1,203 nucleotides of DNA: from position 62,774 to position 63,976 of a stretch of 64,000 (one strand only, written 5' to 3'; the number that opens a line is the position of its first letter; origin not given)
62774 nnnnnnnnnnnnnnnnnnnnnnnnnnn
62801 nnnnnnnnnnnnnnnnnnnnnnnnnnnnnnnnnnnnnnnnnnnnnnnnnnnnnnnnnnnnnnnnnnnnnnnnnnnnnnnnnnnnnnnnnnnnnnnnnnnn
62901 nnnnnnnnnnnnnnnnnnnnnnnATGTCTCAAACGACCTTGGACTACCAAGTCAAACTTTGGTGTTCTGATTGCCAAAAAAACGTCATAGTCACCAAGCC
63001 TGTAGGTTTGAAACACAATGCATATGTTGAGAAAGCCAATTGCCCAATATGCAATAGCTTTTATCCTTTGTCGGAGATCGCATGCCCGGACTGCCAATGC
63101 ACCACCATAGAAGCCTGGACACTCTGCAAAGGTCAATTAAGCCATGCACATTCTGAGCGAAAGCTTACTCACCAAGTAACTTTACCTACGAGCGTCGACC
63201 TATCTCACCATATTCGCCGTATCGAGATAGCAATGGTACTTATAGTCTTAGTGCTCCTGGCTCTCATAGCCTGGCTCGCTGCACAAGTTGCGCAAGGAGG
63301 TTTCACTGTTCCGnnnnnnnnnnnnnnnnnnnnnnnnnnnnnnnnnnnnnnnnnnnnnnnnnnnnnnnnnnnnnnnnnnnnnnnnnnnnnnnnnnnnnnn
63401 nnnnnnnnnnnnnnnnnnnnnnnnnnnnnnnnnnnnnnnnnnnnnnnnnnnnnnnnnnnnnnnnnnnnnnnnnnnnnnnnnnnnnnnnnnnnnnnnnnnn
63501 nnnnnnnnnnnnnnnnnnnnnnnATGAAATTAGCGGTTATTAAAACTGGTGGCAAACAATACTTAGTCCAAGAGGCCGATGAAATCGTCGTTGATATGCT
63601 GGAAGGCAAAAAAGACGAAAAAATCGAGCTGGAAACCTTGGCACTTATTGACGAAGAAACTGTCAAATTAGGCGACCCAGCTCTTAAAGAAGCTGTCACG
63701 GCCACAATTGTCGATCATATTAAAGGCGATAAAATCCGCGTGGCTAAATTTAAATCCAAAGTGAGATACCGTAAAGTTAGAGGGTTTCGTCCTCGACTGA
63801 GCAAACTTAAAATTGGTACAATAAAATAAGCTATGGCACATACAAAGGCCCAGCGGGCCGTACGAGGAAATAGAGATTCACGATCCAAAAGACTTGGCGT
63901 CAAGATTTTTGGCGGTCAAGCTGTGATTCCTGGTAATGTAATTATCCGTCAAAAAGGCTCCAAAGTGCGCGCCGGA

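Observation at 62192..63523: Orphan two-gene cassette between rodA and rplU whose translation signals differ from the rest of the window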

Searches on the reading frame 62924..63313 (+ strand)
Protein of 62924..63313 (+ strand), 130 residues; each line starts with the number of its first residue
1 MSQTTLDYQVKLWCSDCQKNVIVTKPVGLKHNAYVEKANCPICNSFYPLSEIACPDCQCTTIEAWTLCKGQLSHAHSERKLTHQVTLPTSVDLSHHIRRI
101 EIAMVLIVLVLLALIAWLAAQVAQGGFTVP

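Call 6: search_protein_families(library=pfam, proteins=[window:62924-63313:+], max_evalue=1)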
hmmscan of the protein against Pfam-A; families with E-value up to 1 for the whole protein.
window:62924-63313:+ (130 aa): 7 families
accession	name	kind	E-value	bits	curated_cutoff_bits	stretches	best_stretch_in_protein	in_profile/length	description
PF25206.1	DUF7836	-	0.038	14.3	26.7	1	9-51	5-44/59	Domain of unknown function (DUF7836)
PF18912.6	DZR_2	-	0.13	12.5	27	0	39-61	9-31/56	Double zinc ribbon domain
PF07191.17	Zn_ribbon_6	-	0.19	12.2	25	1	14-64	3-41/67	Double zinc ribbon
PF22747.2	Zn_ribbon_DUF2089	-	0.37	11.4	27.6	1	40-63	1-23/32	DUF2089 zinc ribbon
PF18551.6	TackOD1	-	0.63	10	32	1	29-64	65-101/188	Thaumarchaeal output domain 1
PF12773.13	DZR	-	0.66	10.6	27.3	0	14-69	1-42/45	Double zinc ribbon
PF01155.25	HypA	-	0.69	10.4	28.9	0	9-60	68-95/112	Hydrogenase/urease nickel incorporation, metallochaperone, hypA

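Call 7: search_protein_families(library=phrogs, proteins=[window:62924-63313:+], max_evalue=1)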
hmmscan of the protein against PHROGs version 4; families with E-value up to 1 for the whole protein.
window:62924-63313:+ (130 aa): 3 families
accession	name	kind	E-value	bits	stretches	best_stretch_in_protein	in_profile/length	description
phrog_38684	-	unknown function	0.03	15.2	1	29-60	2-33/54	-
phrog_25375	-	unknown function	0.35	12.1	1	16-45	30-63/70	-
phrog_30439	-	unknown function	0.39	12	0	38-69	18-49/63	-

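Call 8: search_protein_families(library=padloc, proteins=[window:62924-63313:+], max_evalue=1)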
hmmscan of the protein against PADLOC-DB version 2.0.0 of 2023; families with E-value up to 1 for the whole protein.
window:62924-63313:+ (130 aa): 1 family
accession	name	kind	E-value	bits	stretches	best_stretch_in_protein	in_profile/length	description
PDLC04162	HEC-08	-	0.00033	17.8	1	13-62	205-254/358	-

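Call 10: find_homologous_proteins(query=window:62924-63313:+, max_evalue=0.01)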
Query window:62924-63313:+ (130 aa): 1 proteins with E <= 0.01 among 19 candidates.
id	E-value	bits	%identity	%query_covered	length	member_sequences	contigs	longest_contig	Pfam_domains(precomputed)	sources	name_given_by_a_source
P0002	8.0e-83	293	100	100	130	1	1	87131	-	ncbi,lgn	-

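Call 12: find_encoding_contigs(protein=P0002, flank=10000, max_places=10)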
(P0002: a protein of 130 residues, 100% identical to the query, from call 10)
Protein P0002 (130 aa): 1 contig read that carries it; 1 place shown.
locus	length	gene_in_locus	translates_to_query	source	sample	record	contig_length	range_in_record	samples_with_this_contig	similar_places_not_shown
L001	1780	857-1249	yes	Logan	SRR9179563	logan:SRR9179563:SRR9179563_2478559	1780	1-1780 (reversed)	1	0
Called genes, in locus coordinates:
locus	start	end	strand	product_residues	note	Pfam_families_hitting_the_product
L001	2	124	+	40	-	?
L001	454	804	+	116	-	-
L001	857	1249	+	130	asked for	-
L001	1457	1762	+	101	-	PF00829:Ribosomal_L21p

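Call 30: predict_structure(protein=window:62924-63313:+)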
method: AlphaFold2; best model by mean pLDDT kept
length: 130 residues; sequences in the alignment: 1
mean_pLDDT: 55.2   pTM: 0.31
mean pLDDT of the five models: 55.2, 53.1, 51.5, 51.5, 50.8
residues with pLDDT >= 90: 15; 70-90: 11; 50-70: 36; < 50: 68
segments of 3 or more residues with pLDDT < 50: 1-9, 24-51, 53-56, 66-92
pLDDT, mean of each block of 10 residues (from residue 1): 45 60 45 33 40 49 48 40 44 59 91 93 68
secondary structure, 60 per line:
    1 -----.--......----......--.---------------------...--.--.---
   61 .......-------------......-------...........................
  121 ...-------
elements in order: E9-14 E19-24 E61-67 E81-86 H94-123

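Call 36: search_protein_families(library=ncbifam, proteins=[window:62924-63313:+], max_evalue=1)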
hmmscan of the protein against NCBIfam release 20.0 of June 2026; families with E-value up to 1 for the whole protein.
window:62924-63313:+ (130 aa): 4 families
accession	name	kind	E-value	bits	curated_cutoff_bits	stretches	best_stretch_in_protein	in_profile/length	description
NF047912.1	ECs_2282_CxxC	subfamily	0.078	12.9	37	0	51-64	2-15/60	ECs_2282 family putative zinc-binding protein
NF011149.0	PRK14559.1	equivalog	0.24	10.1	374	1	12-84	2-74/642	serine/threonine phosphatase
NF049953.1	ribbon_DG_selen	exception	0.46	10.4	130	1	30-58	140-168/172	zinc ribbon-containing (seleno)protein DG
NF052476.1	small_YdgU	equivalog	0.73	9.8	24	0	105-116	10-21/27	small membrane protein YdgU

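Call 37: search_dna_similar(query=window:62924-63313:+, collection=phages, mode=protein, max_evalue=1)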
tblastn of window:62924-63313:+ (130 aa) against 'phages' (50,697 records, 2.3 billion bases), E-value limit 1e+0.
No match.

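Call 59: search_solved_structures(query=window:62924-63313:+, max_evalue=10)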
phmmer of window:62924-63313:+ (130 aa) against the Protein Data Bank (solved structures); distinct sequences matched with E-value up to 10: 3.
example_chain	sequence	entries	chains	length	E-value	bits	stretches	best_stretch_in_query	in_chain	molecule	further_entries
4ye0_A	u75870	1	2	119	0.46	14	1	71-96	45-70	Stress-induced protein 1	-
9vbo_H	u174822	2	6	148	0.67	13.4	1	35-67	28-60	2,4-diacetylphloroglucinol biosynthesis protein PhlB family protein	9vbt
4ydz_A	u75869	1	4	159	0.77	13.2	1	71-96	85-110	Stress-induced protein 1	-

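Call 61: find_related_loci(query=window:62924-63313:+, collection=viral_contigs, flank=5000)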
Query window:62924-63313:+ (130 aa) in viral_contigs; peptide patterns used: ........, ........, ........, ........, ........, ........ (x = any residue, [..] = any of these).
6 stretches matched a pattern, but none encodes a relative of the query by tblastn (E <= 1e-3).

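Call 69: search_dna_similar(query=window:62924-63313:+, collection=plasmids, mode=protein, max_evalue=0.1)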
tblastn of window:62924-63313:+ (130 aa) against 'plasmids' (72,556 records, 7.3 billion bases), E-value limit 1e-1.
No match.

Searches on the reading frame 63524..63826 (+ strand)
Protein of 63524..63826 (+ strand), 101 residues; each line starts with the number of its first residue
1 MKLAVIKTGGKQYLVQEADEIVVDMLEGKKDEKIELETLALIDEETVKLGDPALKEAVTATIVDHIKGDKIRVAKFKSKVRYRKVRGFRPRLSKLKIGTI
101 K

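Call 64: search_protein_families(library=pfam, proteins=[window:63524-63826:+], max_evalue=0.001)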
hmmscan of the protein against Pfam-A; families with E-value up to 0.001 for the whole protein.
window:63524-63826:+ (101 aa): 1 family
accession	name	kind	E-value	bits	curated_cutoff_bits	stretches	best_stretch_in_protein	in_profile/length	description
PF00829.26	Ribosomal_L21p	-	2.1e-25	89.3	27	1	4-100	3-99/99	Ribosomal prokaryotic L21 protein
